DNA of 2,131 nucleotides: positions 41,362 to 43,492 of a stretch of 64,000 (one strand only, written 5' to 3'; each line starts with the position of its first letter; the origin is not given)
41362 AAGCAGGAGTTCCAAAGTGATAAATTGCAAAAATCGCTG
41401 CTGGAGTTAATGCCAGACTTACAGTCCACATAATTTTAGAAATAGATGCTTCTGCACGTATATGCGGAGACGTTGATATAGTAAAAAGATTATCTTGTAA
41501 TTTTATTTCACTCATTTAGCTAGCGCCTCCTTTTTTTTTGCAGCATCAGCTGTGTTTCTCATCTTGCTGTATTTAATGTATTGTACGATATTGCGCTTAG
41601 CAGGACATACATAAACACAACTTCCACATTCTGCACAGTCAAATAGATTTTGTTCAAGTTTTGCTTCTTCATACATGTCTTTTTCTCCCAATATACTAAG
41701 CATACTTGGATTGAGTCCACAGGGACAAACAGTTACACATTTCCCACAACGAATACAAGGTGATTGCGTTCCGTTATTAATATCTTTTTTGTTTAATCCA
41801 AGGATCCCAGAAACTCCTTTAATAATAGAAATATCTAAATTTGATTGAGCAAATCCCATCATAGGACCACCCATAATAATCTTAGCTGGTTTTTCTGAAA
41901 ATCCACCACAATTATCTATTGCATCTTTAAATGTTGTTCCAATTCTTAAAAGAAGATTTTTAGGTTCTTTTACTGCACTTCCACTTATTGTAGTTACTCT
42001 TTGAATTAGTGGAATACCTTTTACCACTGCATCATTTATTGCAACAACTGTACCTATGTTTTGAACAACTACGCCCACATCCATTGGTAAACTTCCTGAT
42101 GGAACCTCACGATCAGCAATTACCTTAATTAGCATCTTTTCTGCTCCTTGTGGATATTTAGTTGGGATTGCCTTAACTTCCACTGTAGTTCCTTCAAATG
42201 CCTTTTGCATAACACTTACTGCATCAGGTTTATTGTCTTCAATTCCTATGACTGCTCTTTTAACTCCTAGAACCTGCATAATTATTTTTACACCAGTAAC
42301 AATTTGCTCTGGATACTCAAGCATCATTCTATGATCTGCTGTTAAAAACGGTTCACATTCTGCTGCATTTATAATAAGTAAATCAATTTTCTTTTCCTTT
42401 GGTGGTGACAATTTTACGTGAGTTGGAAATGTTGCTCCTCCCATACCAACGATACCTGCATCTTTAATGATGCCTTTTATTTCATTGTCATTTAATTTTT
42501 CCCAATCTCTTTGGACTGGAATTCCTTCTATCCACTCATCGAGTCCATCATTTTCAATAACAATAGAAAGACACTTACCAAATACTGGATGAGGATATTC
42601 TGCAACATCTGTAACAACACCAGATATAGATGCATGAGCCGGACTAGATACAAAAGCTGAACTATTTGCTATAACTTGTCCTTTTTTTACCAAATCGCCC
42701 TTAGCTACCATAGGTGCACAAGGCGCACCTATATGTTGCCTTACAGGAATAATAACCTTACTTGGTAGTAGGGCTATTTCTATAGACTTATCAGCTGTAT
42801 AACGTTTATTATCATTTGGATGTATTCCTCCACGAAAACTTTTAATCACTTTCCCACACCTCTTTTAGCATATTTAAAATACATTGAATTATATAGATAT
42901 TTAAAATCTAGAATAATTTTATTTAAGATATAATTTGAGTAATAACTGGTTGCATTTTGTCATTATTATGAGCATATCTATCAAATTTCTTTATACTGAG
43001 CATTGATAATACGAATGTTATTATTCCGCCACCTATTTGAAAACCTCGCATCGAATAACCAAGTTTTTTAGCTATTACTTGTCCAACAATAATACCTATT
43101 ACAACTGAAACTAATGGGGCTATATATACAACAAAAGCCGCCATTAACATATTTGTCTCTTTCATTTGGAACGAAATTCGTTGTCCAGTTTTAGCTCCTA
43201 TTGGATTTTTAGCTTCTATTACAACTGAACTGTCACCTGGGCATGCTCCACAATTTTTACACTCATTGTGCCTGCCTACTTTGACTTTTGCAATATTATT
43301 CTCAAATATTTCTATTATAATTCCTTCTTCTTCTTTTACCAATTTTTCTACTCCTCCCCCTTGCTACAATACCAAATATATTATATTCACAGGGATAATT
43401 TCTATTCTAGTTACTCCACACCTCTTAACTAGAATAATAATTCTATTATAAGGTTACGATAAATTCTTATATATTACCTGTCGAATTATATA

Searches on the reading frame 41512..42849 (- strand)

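Call 3: search_protein_families(library=pfam, proteins=[window:41512-42849:-])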
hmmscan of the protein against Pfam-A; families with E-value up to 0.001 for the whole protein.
window:41512-42849:- (445 aa): 14 families
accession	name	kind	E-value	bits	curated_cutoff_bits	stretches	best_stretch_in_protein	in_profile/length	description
PF01512.22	Complex1_51K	-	6.5e-56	188.8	31.2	1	128-272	1-149/150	Nuo51 FMN-binding domain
PF13375.12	RnfC_N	-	7.4e-35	119.5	25.6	1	4-102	2-100/101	RnfC Barrel sandwich hybrid domain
PF10531.15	SLBB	-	4.1e-14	52.6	27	1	285-334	1-55/55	SLBB domain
PF13237.11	Fer4_10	-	1.2e-08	35.2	25.5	1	363-416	7-53/53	4Fe-4S dicluster domain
PF12838.12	Fer4_7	-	1.4e-07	32.3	27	1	365-417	2-50/52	4Fe-4S dicluster domain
PF13746.11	Fer4_18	-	2.8e-07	31.2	27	0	393-425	49-81/114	4Fe-4S dicluster domain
PF13183.11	Fer4_8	-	9.3e-07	29.7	27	1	363-418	3-67/68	4Fe-4S dicluster domain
PF13534.11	Fer4_17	-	1.7e-06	28.9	22.2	0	394-417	35-58/61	4Fe-4S dicluster domain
PF13187.11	Fer4_9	-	2.5e-06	27.9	27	1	365-418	2-50/52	4Fe-4S dicluster domain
PF12797.12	Fer4_2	-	4.8e-06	26.6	24.5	0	404-417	9-22/22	4Fe-4S binding domain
PF14697.11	Fer4_21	-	3.6e-05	24.2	35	1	362-418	5-54/59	4Fe-4S dicluster domain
PF12837.12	Fer4_6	-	5.3e-05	23.4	25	0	363-378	7-22/24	4Fe-4S binding domain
PF12800.12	Fer4_4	-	9.5e-05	22.9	24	0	404-417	3-16/17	4Fe-4S binding domain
PF00037.32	Fer4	-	0.00032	20.8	21.1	0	404-417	7-20/24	4Fe-4S binding domain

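Call 4: search_protein_families(library=ncbifam, proteins=[window:41512-42849:-])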
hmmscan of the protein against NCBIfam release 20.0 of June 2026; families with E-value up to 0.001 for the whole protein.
window:41512-42849:- (445 aa): 21 families
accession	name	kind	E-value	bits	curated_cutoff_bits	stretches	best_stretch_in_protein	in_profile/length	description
TIGR01945.1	rnfC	subfamily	8.7e-174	578.1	245.95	1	4-431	3-430/435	RnfABCDGE type electron transport complex subunit C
NF003454.1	PRK05035.1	equivalog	2.7e-147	491.6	345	1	4-442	5-445/556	electron transport complex subunit RsxC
NF041837.1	rnfC_Methano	equivalog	1.1e-81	274.9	650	2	239-431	235-425/438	Rnf electron transport complex subunit RnfC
TIGR04481.1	PR_assoc_PrdC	equivalog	9.1e-62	209.2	490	1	34-354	3-307/425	proline reductase-associated electron transfer protein PrdC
TIGR01936.1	nqrA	equivalog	1.6e-16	60.2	321.05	1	30-332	27-305/446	NADH:ubiquinone reductase (Na(+)-transporting) subunit A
NF003761.0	PRK05352.1-4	equivalog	8.7e-16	57.6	450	1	47-334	47-311/449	Na(+)-translocating NADH-quinone reductase subunit A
TIGR01959.1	nuoF_fam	equivalog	8.4e-14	50.8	558.65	1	117-220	31-136/410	NADH-quinone oxidoreductase subunit NuoF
NF008436.0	PRK11278.1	equivalog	1.9e-09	36.9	749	1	114-220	41-150/448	NADH-quinone oxidoreductase subunit NuoF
NF010120.0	PRK13596.1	equivalog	5.3e-09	35.1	389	1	122-219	41-141/433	NADH-quinone oxidoreductase subunit NuoF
NF003759.0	PRK05352.1-2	equivalog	1.2e-08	34.1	505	1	31-333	28-308/447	Na(+)-translocating NADH-quinone reductase subunit A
NF003758.0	PRK05352.1-1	equivalog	1.1e-06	27.7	850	1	29-332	28-317/468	Na(+)-translocating NADH-quinone reductase subunit A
NF045874.1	Vhu_polyferre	exception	3.7e-06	25.9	600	1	362-418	291-344/381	F420-non-reducing hydrogenase associated-polyferredoxin VhuB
NF042909.1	FMH_DH_FwdF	exception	2.1e-05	23.8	375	1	362-427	256-318/336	tungsten-dependent formylmethanofuran dehydrogenase subunit FwdF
TIGR02512.1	FeFe_hydrog_A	subfamily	4e-05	22.7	405.95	1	363-424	7-70/375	[FeFe] hydrogenase, group A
NF043039.1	HgcAB_like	equivalog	5.1e-05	23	285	1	353-418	291-347/350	HgcAB-like fusion protein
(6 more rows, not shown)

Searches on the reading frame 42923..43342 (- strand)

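Call 3: search_protein_families(library=pfam, proteins=[window:42923-43342:-])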
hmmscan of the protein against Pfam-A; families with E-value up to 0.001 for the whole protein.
window:42923-43342:- (139 aa): 1 family
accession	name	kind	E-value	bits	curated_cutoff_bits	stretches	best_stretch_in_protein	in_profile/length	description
PF04246.17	RseC_MucC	-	7.9e-27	94.2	24.4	1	13-135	4-129/130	Positive regulator of sigma(E), RseC/MucC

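Call 4: search_protein_families(library=ncbifam, proteins=[window:42923-43342:-])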
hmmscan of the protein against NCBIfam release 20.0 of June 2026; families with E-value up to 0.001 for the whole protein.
window:42923-43342:- (139 aa): 3 families
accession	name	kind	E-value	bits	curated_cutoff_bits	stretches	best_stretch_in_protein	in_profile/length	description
NF008115.0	PRK10862.1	equivalog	7e-12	45.6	184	1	15-137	13-141/156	SoxR-reducing system protein RseC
NF008320.0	PRK11111.1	equivalog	9.2e-05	21.9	216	1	58-129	41-109/215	YchE family NAAT transporter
NF008228.0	PRK10995.1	equivalog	0.00059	19.1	162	1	56-115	35-92/223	MarC family NAAT transporter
